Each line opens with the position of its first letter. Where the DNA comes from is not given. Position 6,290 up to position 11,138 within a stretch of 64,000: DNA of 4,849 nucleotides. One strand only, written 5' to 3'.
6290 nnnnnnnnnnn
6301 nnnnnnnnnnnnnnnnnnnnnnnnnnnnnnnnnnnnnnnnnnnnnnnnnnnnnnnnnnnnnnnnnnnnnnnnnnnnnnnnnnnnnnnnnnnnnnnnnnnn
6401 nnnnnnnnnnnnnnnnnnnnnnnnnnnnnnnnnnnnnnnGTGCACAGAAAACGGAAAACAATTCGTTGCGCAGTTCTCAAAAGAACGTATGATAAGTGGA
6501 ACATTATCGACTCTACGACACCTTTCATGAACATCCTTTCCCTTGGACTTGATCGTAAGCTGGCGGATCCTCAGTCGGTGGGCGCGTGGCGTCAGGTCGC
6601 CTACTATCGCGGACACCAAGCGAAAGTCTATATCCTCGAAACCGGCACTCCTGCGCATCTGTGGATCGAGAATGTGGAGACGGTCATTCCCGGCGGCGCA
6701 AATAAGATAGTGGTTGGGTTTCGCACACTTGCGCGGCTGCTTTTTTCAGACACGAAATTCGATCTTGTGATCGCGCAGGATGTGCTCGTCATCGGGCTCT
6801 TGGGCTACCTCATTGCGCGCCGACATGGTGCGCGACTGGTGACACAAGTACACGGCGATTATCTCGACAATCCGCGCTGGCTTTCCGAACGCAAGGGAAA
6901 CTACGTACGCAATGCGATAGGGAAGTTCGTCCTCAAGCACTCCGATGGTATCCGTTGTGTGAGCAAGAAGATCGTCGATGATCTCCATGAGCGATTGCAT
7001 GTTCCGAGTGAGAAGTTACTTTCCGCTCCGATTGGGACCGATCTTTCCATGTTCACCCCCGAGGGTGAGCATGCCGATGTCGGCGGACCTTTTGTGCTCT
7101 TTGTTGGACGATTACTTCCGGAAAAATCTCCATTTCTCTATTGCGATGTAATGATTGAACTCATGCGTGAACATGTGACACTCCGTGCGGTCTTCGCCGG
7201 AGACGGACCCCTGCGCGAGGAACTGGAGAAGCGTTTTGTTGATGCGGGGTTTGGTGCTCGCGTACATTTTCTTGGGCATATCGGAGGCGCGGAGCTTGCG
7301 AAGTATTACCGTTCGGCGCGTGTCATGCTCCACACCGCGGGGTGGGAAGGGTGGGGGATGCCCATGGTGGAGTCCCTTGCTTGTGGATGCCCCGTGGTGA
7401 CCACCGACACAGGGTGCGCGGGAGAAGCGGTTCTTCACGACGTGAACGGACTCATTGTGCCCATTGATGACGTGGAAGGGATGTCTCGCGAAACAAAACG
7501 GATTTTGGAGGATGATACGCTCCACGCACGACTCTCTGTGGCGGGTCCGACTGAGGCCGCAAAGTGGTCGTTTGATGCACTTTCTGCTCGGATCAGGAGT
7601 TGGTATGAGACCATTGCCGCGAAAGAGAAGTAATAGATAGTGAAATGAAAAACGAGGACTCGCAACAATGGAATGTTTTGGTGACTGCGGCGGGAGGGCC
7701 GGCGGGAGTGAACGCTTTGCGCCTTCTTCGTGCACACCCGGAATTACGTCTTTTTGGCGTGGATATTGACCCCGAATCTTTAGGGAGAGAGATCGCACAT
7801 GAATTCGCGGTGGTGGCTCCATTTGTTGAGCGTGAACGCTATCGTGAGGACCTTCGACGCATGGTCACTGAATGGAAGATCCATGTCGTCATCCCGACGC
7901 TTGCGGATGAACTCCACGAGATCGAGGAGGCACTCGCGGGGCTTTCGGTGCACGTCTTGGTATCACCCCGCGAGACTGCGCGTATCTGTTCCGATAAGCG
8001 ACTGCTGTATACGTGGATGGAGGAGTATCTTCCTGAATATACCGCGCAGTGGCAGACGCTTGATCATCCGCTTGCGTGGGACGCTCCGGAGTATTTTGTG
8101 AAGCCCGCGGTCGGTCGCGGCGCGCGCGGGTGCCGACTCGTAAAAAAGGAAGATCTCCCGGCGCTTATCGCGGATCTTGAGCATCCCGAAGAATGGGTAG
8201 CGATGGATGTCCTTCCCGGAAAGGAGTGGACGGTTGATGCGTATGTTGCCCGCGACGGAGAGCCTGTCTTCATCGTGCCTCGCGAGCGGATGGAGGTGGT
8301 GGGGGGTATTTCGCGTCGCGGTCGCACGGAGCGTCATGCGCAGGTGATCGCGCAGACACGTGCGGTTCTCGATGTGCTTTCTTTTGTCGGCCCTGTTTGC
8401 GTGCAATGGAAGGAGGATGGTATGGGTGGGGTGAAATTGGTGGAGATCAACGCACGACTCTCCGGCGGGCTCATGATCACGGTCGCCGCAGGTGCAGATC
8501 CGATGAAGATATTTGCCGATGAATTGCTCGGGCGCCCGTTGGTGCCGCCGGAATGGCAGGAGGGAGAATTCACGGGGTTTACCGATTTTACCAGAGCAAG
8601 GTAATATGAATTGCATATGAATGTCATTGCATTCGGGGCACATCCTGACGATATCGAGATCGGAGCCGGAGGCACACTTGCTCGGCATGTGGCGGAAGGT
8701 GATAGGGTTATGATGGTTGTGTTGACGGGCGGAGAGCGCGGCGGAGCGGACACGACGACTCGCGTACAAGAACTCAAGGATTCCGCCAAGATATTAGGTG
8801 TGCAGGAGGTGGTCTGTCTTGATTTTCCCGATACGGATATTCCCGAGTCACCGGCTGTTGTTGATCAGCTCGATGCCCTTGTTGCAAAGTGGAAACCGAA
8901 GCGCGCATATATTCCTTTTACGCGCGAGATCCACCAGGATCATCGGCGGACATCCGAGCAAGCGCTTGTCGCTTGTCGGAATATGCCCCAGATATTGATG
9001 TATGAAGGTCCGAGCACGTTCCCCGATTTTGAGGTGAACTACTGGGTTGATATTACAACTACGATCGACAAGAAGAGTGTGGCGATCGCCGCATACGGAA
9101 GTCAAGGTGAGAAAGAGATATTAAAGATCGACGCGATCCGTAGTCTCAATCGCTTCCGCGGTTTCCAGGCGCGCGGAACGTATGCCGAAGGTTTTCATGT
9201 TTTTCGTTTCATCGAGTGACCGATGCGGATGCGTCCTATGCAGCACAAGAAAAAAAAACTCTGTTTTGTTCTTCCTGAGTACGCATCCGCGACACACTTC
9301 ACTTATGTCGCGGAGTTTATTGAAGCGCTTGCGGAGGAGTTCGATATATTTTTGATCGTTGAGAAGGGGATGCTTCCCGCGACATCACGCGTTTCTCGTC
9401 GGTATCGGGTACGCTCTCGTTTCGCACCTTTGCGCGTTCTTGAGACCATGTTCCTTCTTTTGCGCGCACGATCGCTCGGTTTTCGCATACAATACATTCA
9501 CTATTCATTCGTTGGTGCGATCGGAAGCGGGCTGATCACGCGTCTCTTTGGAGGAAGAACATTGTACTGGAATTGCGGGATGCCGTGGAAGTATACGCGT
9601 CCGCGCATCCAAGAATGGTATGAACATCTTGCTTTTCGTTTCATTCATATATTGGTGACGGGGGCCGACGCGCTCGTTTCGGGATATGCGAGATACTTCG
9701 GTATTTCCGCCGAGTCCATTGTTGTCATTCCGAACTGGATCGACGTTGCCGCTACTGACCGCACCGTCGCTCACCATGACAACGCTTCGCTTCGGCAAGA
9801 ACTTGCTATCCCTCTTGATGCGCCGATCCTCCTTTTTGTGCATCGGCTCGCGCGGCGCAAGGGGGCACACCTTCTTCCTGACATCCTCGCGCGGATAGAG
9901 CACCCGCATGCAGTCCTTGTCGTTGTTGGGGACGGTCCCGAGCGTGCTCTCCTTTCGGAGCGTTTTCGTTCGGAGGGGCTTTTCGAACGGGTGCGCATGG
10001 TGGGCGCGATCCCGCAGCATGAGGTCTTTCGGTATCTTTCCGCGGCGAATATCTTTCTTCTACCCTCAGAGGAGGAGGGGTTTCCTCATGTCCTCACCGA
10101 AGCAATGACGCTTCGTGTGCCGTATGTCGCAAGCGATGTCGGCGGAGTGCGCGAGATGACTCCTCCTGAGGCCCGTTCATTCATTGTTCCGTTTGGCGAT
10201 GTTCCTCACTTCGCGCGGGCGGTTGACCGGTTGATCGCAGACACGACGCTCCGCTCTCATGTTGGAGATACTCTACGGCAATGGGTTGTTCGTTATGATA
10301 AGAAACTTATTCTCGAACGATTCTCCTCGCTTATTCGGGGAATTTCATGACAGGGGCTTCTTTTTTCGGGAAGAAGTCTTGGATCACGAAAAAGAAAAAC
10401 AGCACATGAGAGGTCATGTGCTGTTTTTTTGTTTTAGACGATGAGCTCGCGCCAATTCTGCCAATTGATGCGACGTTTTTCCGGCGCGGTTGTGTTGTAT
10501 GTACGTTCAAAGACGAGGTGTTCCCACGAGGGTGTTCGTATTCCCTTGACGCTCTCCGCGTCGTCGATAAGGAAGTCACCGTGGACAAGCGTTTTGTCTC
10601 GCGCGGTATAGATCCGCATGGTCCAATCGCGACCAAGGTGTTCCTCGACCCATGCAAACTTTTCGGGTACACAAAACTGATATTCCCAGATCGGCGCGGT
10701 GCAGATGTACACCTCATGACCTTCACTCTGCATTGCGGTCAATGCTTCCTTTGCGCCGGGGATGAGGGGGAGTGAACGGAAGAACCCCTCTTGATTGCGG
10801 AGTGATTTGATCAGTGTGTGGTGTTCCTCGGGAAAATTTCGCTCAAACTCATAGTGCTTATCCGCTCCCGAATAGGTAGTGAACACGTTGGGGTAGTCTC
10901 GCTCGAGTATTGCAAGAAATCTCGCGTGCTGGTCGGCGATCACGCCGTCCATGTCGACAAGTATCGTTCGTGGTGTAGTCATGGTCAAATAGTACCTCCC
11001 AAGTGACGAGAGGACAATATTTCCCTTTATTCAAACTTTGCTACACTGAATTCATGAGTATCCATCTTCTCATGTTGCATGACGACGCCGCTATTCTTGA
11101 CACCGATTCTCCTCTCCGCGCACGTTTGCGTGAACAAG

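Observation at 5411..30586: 25-kb heavily tailored glycan locus with an embedded Elp3-like radical-SAM/GNAT enzyme and six to seven SAM methyltransferases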

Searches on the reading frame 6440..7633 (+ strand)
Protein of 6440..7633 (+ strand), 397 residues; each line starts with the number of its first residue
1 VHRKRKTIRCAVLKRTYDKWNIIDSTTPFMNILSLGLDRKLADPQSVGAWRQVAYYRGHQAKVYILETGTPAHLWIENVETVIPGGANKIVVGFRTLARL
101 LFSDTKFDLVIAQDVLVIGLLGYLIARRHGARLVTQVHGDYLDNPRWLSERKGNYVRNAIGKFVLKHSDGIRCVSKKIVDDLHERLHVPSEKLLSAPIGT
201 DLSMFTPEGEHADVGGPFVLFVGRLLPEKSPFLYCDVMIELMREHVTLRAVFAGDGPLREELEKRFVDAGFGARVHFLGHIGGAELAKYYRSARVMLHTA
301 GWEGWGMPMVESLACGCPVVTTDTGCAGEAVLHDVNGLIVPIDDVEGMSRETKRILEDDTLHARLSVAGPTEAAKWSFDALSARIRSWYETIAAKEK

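Call 4: search_protein_families(library=pfam, proteins=[window:6440-7633:+], max_evalue=0.001)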
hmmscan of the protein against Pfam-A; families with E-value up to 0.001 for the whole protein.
window:6440-7633:+ (397 aa): 6 families
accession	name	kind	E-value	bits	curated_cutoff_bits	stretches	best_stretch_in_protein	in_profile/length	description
PF00534.26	Glycos_transf_1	-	7.7e-33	113.9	26.4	1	213-367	12-167/172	Glycosyl transferases group 1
PF13692.12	Glyco_trans_1_4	-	1.1e-27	97.4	27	1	217-358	2-142/142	Glycosyl transferases group 1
PF13439.12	Glyco_transf_4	-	4.4e-14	53.3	28.5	1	57-202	18-168/170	Glycosyltransferase Family 4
PF13579.12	Glyco_trans_4_4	-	7.8e-11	43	29.7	1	94-194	60-153/158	Glycosyl transferase 4-like domain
PF13524.12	Glyco_trans_1_2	-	3.7e-08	33.9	25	1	247-368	14-124/144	Glycosyl transferase-like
PF20706.3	GT4-conflict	-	0.00012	21.6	26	1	117-330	91-319/385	Family 4 Glycosyltransferase in conflict systems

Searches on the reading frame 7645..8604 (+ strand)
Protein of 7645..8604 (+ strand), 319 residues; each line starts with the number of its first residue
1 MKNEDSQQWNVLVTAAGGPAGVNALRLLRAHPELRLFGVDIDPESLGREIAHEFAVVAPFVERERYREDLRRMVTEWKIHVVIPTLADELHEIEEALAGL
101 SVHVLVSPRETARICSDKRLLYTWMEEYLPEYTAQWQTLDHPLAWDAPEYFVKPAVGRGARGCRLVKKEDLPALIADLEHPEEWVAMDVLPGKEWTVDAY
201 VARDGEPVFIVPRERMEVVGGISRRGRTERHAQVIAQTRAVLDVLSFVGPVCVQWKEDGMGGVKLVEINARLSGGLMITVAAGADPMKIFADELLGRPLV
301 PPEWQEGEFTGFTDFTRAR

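Call 4: search_protein_families(library=pfam, proteins=[window:7645-8604:+], max_evalue=0.001)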
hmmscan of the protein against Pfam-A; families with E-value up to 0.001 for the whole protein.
window:7645-8604:+ (319 aa): 3 families
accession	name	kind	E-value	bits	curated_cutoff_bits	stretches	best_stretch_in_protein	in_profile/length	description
PF15632.11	ATPgrasp_Ter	-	9.2e-21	74.4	29.1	1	181-302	2-117/131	ATP-grasp in the biosynthetic pathway with Ter operon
PF02655.19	ATP-grasp_3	-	1.1e-06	29.2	23.2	1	115-274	1-159/160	ATP-grasp domain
PF13535.11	ATP-grasp_4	-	0.00095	19.3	27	0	182-213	53-84/160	ATP-grasp domain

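Call 10: search_protein_families(library=ncbifam, proteins=[window:7645-8604:+], max_evalue=0.001)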
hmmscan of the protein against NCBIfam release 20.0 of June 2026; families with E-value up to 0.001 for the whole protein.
window:7645-8604:+ (319 aa): 6 families
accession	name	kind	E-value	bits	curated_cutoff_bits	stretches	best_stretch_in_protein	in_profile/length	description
NF009405.0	PRK12767.1-4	equivalog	3.3e-36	124.9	390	1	10-297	2-291/320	carbamoyl phosphate synthase-like protein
NF009402.0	PRK12767.1-1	equivalog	6.6e-24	84.3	218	1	8-304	2-309/329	carbamoyl phosphate synthase-like protein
NF009403.0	PRK12767.1-2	equivalog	5.6e-17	61.9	286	1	11-243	3-237/342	carbamoyl phosphate synthase-like protein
NF009406.0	PRK12767.1-5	equivalog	9.5e-13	47.9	271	1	56-296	49-295/327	carbamoyl phosphate synthase-like protein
NF009404.0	PRK12767.1-3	equivalog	7.3e-07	28.4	316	1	35-290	27-302/344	carbamoyl phosphate synthase-like protein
NF002563.0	PRK02186.1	subfamily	9.7e-05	20.8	625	1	111-296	101-304/890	argininosuccinate lyase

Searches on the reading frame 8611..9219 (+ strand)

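Call 4: search_protein_families(library=pfam, proteins=[window:8611-9219:+], max_evalue=0.001)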
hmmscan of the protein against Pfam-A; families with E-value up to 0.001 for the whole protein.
window:8611-9219:+ (202 aa): 1 family
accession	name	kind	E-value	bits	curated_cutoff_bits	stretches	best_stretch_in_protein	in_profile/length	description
PF02585.22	PIG-L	-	2.3e-25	90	28.2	1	7-121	2-128/129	GlcNAc-PI de-N-acetylase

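Call 10: search_protein_families(library=ncbifam, proteins=[window:8611-9219:+], max_evalue=0.001)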
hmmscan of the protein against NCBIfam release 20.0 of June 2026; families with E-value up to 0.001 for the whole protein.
window:8611-9219:+ (202 aa): 4 families
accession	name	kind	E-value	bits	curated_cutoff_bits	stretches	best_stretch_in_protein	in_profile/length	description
TIGR04001.1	thiol_BshB1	equivalog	2.2e-29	102.8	182.5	1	3-119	2-119/226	bacillithiol biosynthesis deacetylase BshB1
TIGR03446.1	mycothiol_Mca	equivalog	1.6e-09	37.7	277.15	1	5-80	3-90/283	mycothiol conjugate amidase Mca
TIGR04000.1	thiol_BshB2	equivalog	2.4e-08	33.9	195.25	1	6-169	4-188/217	bacillithiol biosynthesis deacetylase BshB2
TIGR03445.1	mycothiol_MshB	equivalog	2.2e-07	31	224.35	1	10-64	5-59/284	N-acetyl-1-D-myo-inositol-2-amino-2-deoxy-alpha-D-glucopyranoside deacetylase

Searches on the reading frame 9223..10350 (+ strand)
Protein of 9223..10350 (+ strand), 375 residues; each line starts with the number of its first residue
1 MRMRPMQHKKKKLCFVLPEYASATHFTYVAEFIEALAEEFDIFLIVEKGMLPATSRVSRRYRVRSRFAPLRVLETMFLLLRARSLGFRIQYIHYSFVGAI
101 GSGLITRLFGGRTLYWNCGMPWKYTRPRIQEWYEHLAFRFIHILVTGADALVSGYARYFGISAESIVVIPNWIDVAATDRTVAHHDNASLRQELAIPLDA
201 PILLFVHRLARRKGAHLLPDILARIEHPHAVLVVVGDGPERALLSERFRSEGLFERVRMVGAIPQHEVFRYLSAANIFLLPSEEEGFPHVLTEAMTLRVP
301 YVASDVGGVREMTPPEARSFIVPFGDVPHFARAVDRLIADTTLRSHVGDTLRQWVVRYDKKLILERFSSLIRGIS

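Call 4: search_protein_families(library=pfam, proteins=[window:9223-10350:+], max_evalue=0.001)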
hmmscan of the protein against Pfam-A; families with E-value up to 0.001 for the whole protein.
window:9223-10350:+ (375 aa): 5 families
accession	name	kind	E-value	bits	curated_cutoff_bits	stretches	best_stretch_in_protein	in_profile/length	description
PF00534.26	Glycos_transf_1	-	5.8e-36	124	26.4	1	189-352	4-170/172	Glycosyl transferases group 1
PF13692.12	Glyco_trans_1_4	-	2.6e-28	99.5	27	1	201-340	2-142/142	Glycosyl transferases group 1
PF13439.12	Glyco_transf_4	-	1.8e-06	28.5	28.5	1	27-175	6-168/170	Glycosyltransferase Family 4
PF20706.3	GT4-conflict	-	2.5e-06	27.2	26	1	265-352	272-369/385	Family 4 Glycosyltransferase in conflict systems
PF13579.12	Glyco_trans_4_4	-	0.00023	22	29.7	1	28-172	6-158/158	Glycosyl transferase 4-like domain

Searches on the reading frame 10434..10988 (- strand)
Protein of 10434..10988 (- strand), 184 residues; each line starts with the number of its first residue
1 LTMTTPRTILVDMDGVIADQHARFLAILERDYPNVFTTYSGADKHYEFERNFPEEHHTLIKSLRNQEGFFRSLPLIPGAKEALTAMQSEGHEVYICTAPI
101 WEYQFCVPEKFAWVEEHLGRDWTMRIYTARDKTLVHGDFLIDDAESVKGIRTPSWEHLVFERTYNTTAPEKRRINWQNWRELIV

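Call 25: search_protein_families(library=pfam, proteins=[window:10434-10988:-], max_evalue=0.001)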
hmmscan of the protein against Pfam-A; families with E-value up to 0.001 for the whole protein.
window:10434-10988:- (184 aa): 2 families
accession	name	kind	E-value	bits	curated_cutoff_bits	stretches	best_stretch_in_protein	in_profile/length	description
PF06941.18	NT5C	-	2.3e-26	93.2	24.8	1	9-184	4-175/180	5' nucleotidase, deoxy (Pyrimidine), cytosolic type C protein (NT5C)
PF00702.32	Hydrolase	-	0.00032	21.6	26.4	0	7-98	2-122/191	haloacid dehalogenase-like hydrolase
